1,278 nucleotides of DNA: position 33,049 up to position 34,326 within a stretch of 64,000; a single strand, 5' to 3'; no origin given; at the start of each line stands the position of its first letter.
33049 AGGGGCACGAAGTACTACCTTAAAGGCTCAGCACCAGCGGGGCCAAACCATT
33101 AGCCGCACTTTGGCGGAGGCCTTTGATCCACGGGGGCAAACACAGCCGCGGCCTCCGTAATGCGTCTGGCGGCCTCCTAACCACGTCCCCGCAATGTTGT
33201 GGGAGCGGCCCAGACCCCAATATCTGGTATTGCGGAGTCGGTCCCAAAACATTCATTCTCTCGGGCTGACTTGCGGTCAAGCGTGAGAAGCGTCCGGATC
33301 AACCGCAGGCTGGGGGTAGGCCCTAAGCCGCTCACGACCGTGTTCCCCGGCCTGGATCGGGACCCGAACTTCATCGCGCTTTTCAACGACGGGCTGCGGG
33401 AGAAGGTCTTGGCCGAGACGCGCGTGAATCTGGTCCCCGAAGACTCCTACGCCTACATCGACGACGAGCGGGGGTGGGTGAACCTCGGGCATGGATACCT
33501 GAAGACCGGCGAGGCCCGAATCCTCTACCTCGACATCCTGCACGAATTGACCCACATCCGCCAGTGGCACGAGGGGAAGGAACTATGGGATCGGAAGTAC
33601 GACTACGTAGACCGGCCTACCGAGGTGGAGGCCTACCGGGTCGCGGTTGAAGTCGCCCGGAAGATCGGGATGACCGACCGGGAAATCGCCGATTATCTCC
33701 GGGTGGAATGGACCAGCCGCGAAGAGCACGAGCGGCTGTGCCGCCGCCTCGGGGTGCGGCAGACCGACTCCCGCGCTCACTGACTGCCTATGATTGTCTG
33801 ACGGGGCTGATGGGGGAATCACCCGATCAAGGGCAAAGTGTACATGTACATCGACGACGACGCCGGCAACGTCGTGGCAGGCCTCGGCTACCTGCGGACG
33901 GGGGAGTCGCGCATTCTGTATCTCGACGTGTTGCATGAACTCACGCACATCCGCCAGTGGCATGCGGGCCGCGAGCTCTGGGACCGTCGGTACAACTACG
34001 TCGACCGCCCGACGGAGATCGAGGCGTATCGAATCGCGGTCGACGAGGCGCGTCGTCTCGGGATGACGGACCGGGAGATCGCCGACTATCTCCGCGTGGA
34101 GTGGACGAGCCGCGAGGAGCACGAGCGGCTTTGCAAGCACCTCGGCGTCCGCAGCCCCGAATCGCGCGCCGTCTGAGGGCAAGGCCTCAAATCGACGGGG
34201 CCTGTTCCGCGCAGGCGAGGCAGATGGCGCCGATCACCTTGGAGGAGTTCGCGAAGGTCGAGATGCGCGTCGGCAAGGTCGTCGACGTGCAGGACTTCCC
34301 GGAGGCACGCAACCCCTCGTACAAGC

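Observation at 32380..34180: Compositionally distinct three-gene insert: NDT-fold/winged-HTH fusion plus two tandem HExxH (DUF4157-like) proteins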

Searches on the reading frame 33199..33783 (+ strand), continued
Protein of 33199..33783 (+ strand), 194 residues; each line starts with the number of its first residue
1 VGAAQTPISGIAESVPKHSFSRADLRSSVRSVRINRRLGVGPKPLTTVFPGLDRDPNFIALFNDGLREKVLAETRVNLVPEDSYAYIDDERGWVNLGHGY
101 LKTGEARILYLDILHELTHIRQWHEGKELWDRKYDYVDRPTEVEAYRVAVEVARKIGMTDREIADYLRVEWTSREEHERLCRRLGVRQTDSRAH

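Call 64: list_cluster_members(proteins=[P0244, P0249, P0253, P0257, P0241, P0028, P0048, P0050, P0098, P0030])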
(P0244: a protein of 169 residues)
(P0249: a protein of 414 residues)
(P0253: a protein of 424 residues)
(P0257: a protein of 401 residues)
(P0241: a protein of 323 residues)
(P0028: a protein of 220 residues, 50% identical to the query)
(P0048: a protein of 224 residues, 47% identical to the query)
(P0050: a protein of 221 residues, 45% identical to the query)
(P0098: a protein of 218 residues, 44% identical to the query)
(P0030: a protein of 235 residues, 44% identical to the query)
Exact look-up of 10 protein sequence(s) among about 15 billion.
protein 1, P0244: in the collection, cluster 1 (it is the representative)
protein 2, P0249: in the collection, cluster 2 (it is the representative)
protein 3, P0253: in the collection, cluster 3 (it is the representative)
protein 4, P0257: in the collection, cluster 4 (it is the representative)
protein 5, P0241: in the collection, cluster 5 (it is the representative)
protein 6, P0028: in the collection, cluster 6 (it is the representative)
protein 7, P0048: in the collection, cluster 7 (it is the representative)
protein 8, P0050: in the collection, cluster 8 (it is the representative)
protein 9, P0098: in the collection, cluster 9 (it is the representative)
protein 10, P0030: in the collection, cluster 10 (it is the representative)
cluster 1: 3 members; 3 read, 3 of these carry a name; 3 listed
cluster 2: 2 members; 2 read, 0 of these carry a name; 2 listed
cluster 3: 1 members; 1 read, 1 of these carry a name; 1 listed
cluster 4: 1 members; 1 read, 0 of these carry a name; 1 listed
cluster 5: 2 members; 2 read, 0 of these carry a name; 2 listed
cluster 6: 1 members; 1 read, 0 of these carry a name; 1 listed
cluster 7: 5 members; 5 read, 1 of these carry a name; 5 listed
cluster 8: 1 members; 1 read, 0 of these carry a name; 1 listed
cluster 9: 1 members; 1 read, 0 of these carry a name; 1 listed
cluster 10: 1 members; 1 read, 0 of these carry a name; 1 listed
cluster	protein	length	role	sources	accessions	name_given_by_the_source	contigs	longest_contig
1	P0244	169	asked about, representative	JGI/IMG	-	hypothetical protein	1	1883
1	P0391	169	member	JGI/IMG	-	hypothetical protein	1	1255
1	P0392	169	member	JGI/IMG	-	hypothetical protein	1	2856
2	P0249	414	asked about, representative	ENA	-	-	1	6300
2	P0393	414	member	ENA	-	-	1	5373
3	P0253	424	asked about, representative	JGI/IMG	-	GNAT superfamily N-acetyltransferase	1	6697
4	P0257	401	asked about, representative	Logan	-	-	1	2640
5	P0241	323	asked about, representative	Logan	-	-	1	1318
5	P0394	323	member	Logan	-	-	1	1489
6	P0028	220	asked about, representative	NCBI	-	-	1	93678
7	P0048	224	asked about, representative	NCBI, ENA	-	-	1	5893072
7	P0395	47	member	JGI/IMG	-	hypothetical protein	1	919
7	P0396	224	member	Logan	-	-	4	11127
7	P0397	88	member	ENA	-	-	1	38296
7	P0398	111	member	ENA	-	-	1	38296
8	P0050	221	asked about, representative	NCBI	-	-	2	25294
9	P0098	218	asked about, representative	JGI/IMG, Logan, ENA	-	-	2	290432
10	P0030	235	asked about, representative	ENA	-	-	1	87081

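Call 70: find_related_loci(query=A4, collection=viral_contigs, flank=8000)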
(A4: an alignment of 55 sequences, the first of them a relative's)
Query A4 (166 aa) in viral_contigs; peptide patterns used: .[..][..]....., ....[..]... (x = any residue, [..] = any of these).
19 stretches matched a pattern, but none encodes a relative of the query by tblastn (E <= 1e-3).

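Call 86: search_protein_families(library=pfam, proteins=[L016:6780-7538:-, L004:6542-7234:+, L004:1-1404:+, L004:4188-5495:+, L027:6352-7863:-, L042:6143-6829:-, L003:3502-5526:+], max_evalue=0.001)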
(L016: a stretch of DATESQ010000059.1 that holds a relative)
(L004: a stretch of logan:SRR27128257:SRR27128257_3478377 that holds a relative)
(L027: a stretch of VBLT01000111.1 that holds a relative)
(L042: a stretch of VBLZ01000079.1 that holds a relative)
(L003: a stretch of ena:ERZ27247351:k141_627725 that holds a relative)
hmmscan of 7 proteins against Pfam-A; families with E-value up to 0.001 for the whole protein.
L016:6780-7538:- (252 aa): 1 family
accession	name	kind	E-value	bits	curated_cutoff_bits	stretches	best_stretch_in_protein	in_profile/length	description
PF10604.15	Polyketide_cyc2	-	1.1e-07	32.6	27.4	1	72-214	7-141/142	Polyketide cyclase / dehydrase and lipid transport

L004:6542-7234:+ (231 aa): 0 families

L004:1-1404:+ (467 aa): 0 families

L004:4188-5495:+ (435 aa): 1 family
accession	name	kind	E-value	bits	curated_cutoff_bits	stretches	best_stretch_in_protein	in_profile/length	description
PF00271.37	Helicase_C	-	0.00011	22.9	23.5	1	3-56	64-109/110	Helicase conserved C-terminal domain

L027:6352-7863:- (503 aa): 4 families
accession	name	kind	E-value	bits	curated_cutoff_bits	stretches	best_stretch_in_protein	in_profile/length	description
PF12690.13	BsuPI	-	1.2e-08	35.3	22.9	1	148-240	9-95/101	Intracellular proteinase inhibitor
PF17957.7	Big_7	-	1.3e-06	29.4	24.1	0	39-80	1-43/70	Bacterial Ig domain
PF18911.6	PKD_4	-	1.1e-05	25.8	27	1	262-353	1-85/85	PKD domain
PF00801.26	PKD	-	1.3e-05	25.5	23.5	0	290-351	17-79/80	PKD domain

L042:6143-6829:- (228 aa): 0 families

L003:3502-5526:+ (674 aa): 1 family
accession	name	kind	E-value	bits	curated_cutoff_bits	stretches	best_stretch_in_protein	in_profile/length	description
PF12997.12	DUF3881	-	9.9e-05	22.1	27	1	602-658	225-281/283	Domain of unknown function, E. rectale Gene description (DUF3881)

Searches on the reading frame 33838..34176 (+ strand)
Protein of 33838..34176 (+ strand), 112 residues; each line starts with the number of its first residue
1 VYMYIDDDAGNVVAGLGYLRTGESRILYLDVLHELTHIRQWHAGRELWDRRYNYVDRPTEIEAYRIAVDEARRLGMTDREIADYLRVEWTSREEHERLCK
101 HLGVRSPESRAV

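Call 4: search_protein_families(library=ncbifam, proteins=[window:33838-34176:+], max_evalue=1)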
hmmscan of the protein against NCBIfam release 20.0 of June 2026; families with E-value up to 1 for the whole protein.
window:33838-34176:+ (112 aa): 1 family
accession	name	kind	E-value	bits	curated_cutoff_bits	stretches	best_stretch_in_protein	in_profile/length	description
NF010315.0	PRK13752.1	subfamily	0.069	13.2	261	1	49-101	37-91/144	mercury resistance transcriptional regulator MerR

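Call 5: search_protein_families(library=padloc, proteins=[window:33838-34176:+], max_evalue=1)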
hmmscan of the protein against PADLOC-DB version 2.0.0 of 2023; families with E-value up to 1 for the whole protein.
window:33838-34176:+ (112 aa): 0 families

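Call 6: search_protein_families(library=pfam, proteins=[window:33838-34176:+], max_evalue=10)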
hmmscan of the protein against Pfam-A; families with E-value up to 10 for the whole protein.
window:33838-34176:+ (112 aa): 2 families
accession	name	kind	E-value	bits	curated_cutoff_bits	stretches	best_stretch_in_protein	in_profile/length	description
PF17784.7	Sulfotransfer_4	-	0.066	13.5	22.8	1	29-108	123-202/215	Sulfotransferase domain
PF02787.25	CPSase_L_D3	-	0.077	13.4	26.6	1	29-84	24-79/80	Carbamoyl-phosphate synthetase large chain, oligomerisation domain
